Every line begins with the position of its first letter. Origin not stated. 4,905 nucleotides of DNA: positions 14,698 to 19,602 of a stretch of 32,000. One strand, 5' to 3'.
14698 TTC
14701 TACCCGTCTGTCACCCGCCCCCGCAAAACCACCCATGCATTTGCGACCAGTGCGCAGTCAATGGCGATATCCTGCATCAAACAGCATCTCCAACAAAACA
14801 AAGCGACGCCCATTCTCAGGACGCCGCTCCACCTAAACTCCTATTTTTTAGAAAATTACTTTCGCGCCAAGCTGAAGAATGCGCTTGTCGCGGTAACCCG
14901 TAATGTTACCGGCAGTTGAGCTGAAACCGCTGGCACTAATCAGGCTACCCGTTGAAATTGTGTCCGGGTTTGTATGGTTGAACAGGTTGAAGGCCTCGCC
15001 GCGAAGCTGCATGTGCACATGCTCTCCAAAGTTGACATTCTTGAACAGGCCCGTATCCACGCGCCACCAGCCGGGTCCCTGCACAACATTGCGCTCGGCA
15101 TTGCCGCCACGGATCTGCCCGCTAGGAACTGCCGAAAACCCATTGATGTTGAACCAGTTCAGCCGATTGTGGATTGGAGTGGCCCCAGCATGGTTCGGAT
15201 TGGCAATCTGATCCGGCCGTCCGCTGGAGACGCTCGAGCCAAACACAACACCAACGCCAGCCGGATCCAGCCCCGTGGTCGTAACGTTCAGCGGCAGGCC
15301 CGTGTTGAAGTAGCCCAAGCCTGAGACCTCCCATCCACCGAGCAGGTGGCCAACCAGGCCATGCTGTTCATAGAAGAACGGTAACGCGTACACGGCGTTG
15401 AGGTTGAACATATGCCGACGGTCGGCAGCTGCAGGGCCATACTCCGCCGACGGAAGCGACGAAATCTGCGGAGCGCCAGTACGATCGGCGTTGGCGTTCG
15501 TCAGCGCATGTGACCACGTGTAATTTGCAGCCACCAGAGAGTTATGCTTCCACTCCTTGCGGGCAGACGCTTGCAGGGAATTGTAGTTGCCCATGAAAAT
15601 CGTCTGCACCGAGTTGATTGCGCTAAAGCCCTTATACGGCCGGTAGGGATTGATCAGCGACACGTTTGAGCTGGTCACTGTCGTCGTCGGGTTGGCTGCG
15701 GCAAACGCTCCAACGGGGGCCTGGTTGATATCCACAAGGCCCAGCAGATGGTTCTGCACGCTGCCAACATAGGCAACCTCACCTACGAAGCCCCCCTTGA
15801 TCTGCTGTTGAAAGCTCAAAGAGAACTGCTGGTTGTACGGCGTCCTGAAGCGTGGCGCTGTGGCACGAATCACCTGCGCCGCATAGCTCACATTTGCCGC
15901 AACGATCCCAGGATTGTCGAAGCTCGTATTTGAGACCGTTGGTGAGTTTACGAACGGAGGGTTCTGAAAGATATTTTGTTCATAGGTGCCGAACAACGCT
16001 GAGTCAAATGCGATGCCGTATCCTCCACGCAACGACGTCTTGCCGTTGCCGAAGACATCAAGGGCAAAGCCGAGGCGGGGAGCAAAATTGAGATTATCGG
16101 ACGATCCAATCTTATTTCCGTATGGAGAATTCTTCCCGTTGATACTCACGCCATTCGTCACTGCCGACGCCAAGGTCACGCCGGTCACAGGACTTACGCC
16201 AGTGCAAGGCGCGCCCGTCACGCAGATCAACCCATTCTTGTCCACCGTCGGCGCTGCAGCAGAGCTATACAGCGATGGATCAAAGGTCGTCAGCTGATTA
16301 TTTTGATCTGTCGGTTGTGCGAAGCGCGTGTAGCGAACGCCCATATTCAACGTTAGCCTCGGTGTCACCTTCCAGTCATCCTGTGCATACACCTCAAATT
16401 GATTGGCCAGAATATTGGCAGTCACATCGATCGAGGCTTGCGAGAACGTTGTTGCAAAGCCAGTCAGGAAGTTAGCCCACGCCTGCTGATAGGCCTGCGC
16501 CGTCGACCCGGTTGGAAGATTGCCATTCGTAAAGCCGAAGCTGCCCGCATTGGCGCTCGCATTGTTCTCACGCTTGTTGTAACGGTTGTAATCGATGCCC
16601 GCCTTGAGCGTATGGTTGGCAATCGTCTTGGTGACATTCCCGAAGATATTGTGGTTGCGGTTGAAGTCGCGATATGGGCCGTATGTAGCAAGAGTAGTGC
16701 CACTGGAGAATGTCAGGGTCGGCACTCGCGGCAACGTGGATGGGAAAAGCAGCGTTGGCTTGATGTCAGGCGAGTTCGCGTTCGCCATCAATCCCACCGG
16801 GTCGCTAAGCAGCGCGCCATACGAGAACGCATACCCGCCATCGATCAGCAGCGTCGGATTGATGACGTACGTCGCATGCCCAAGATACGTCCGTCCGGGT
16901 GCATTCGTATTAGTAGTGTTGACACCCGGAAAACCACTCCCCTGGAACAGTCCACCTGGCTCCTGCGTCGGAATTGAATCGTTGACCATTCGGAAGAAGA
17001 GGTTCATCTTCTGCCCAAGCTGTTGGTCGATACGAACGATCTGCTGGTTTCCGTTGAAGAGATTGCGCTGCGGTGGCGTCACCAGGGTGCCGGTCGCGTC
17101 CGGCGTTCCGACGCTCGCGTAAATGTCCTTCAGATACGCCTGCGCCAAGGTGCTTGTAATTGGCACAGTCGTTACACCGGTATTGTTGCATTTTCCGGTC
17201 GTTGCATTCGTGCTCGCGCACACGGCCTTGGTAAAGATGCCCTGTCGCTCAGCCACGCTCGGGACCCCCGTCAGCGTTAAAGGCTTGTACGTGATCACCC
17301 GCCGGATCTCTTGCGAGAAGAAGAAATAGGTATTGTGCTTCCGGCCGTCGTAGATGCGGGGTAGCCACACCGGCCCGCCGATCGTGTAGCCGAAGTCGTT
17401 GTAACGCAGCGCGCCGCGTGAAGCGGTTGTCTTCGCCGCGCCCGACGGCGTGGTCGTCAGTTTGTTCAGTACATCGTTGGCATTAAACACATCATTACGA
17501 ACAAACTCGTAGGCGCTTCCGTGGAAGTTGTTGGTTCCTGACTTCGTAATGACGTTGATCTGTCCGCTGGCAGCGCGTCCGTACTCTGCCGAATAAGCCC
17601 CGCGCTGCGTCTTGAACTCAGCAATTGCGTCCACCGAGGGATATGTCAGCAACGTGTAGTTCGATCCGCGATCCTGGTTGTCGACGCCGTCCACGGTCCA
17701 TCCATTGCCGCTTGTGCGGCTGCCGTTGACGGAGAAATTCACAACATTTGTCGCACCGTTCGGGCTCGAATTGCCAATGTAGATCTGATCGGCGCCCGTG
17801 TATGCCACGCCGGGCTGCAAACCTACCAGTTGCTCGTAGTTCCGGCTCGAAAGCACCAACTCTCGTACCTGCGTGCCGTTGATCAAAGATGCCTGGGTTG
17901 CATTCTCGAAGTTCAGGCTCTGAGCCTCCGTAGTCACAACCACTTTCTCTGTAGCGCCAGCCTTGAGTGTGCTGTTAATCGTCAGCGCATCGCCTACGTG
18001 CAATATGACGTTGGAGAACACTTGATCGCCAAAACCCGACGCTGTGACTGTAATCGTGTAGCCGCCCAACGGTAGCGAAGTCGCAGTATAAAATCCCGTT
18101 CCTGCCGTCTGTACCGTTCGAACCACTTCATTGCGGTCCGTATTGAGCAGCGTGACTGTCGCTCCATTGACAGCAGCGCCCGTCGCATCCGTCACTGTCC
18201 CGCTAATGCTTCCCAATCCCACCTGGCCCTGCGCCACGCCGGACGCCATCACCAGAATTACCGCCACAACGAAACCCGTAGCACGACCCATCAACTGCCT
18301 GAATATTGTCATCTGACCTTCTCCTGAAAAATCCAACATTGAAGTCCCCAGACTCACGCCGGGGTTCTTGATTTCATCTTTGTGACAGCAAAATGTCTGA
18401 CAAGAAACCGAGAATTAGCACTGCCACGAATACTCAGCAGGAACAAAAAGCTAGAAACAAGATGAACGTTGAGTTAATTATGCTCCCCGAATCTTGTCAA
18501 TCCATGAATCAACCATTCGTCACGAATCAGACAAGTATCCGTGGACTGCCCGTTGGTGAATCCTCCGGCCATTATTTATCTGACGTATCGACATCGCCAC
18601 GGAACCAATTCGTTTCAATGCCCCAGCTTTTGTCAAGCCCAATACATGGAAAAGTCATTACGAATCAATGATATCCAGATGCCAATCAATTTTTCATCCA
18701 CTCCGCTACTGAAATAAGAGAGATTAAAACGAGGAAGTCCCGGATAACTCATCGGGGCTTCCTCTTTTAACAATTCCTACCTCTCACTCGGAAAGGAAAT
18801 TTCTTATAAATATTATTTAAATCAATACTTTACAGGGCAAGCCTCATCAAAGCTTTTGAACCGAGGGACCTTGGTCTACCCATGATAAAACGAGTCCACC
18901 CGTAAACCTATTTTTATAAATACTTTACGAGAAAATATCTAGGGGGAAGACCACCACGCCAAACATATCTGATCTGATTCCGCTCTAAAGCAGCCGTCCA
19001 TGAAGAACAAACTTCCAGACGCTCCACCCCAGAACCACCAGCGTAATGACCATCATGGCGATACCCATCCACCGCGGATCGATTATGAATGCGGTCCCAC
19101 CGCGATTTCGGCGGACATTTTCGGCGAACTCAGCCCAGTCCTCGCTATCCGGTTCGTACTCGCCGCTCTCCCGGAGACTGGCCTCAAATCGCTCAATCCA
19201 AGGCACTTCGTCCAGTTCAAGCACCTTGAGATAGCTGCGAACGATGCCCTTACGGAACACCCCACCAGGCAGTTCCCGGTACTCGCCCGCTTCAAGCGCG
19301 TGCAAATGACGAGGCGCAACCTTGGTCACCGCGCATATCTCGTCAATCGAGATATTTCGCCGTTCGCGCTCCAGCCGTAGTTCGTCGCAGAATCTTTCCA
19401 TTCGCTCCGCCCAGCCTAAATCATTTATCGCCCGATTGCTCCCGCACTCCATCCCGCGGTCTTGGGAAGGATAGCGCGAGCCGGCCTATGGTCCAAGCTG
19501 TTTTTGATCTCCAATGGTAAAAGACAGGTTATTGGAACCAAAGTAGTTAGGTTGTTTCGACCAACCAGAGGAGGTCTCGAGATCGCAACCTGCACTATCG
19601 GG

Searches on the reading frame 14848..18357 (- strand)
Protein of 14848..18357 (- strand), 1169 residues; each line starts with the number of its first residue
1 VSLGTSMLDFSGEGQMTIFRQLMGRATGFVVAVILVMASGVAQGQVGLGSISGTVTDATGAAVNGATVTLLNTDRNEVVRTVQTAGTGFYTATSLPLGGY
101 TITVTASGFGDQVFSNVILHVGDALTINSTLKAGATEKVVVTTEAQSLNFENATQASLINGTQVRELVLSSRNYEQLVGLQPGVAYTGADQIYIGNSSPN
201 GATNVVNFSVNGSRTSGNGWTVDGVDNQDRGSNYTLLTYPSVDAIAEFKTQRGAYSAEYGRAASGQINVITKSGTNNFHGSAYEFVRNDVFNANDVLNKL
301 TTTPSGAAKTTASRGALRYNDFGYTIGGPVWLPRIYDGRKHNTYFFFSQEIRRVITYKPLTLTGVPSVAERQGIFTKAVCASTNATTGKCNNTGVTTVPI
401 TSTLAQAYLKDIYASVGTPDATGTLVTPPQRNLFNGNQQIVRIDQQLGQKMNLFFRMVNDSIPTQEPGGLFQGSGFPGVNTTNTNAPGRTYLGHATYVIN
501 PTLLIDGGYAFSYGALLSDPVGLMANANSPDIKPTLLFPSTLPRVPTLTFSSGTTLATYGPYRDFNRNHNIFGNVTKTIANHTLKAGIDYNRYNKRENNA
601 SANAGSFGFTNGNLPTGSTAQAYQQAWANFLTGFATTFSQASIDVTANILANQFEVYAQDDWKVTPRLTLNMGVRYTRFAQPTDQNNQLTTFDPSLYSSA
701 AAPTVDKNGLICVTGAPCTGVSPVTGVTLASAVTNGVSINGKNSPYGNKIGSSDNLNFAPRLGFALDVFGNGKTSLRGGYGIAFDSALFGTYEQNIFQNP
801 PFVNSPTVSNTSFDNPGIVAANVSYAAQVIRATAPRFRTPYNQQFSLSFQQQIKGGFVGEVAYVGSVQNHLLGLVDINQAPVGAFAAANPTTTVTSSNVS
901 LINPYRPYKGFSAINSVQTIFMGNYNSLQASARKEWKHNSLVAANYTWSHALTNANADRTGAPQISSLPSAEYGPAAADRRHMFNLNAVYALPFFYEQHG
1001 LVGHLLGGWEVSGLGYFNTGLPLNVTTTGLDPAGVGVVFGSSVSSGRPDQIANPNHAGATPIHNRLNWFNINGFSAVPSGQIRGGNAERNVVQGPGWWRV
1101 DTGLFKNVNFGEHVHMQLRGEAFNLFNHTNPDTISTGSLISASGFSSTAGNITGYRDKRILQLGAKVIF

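Call 12: search_protein_families(library=pfam, proteins=[window:14848-18357:-])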
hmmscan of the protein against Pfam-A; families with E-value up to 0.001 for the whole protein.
window:14848-18357:- (1169 aa): 7 families
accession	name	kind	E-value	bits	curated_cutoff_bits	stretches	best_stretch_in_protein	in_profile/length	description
PF25183.1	OMP_b-brl_4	-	1.9e-187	625.8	30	1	270-1162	1-838/838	Outer membrane beta barrel domain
PF13620.12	CarboxypepD_reg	-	1.4e-18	67.5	32.3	1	50-132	1-82/82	Carboxypeptidase regulatory-like domain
PF17210.9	SdrD_B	-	5.8e-05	23.7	29.7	1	55-144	16-102/112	SdrD B-like domain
PF07715.20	Plug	-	0.00014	22.8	23.9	1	170-265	21-105/107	TonB-dependent Receptor Plug Domain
PF17802.7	SpaA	-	0.00017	22.1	23.1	1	50-103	2-57/91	Prealbumin-like fold domain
PF13715.12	CarbopepD_reg_2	-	0.00043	20.7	32.2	0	51-132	1-77/88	CarboxypepD_reg-like domain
PF00593.30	TonB_dep_Rec_b-barrel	-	0.0008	19.8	27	1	554-1125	78-436/436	TonB dependent receptor-like, beta-barrel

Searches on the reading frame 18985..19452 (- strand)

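Call 12: search_protein_families(library=pfam, proteins=[window:18985-19452:-])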
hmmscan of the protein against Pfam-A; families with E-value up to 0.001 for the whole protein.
window:18985-19452:- (155 aa): 2 families
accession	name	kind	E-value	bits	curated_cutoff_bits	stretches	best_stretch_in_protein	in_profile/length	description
PF13413.12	HTH_25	-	4.3e-16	58.9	24.6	1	25-84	2-61/62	Helix-turn-helix domain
PF13560.12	HTH_31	-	0.0006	20.5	27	0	23-82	4-58/64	Helix-turn-helix domain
